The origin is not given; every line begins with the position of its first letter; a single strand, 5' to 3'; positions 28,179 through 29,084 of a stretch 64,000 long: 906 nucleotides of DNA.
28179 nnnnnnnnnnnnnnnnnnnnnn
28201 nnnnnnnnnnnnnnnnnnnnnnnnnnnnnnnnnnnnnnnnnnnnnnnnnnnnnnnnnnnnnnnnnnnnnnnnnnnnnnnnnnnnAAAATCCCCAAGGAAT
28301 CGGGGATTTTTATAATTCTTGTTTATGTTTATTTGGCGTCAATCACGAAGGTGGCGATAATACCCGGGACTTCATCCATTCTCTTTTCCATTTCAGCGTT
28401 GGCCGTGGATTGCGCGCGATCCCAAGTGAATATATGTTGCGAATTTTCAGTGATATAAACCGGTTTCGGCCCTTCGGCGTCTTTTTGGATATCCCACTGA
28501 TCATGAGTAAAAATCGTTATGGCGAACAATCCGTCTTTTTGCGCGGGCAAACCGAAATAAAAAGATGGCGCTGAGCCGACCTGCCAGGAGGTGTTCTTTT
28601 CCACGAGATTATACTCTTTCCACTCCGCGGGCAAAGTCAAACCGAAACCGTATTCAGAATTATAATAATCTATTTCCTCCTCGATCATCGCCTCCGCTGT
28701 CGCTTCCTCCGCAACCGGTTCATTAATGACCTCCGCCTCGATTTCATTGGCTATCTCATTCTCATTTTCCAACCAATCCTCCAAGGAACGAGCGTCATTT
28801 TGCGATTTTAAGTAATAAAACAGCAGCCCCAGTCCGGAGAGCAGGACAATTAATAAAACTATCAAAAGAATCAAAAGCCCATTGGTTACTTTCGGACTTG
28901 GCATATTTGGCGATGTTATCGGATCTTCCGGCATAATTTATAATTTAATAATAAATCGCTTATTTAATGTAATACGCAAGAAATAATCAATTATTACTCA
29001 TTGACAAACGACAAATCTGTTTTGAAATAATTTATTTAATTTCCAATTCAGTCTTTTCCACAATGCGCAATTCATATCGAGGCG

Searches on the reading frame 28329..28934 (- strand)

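Call 43: search_protein_families(library=pfam, alignment_id=A3, max_evalue=0.00001)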
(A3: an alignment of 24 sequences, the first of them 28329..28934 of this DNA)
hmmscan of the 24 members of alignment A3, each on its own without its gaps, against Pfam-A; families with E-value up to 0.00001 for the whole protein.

A. member 1, window:28329-28934:- (201 aa): 0 families

B. families by the number of members that match (of 24 scanned): 17 families
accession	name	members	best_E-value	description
PF01702.25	TGT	1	1.2e-139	Queuine tRNA-ribosyltransferase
PF00905.27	Transpeptidase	1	3.1e-74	Penicillin binding protein transpeptidase domain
PF22175.2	Ogg-HhH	1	7.3e-59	8-oxoguanine DNA glycosylase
PF00817.25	IMS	1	1.3e-46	impB/mucB/samB family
PF01145.31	Band_7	1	2.1e-43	SPFH domain / Band 7 family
PF01863.23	YgjP-like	1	2.4e-42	YgjP-like, metallopeptidase domain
PF00717.28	Peptidase_S24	1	2.5e-31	Peptidase S24-like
PF08245.18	Mur_ligase_M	1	6.7e-26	Mur ligase middle domain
PF04055.27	Radical_SAM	1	9.5e-23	Radical SAM superfamily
PF02310.24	B12-binding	1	1.1e-19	B12 binding domain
PF01726.22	LexA_DNA_bind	1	3.5e-19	LexA DNA binding domain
PF02875.26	Mur_ligase_C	1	6.9e-18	Mur ligase, glutamate ligase domain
PF03717.20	PBP_dimer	1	3.5e-15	Penicillin-binding Protein dimerisation domain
PF11799.13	IMS_C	1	3.1e-14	impB/mucB/samB family C-terminal domain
PF18936.5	DUF5684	1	3.7e-09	Family of unknown function (DUF5684)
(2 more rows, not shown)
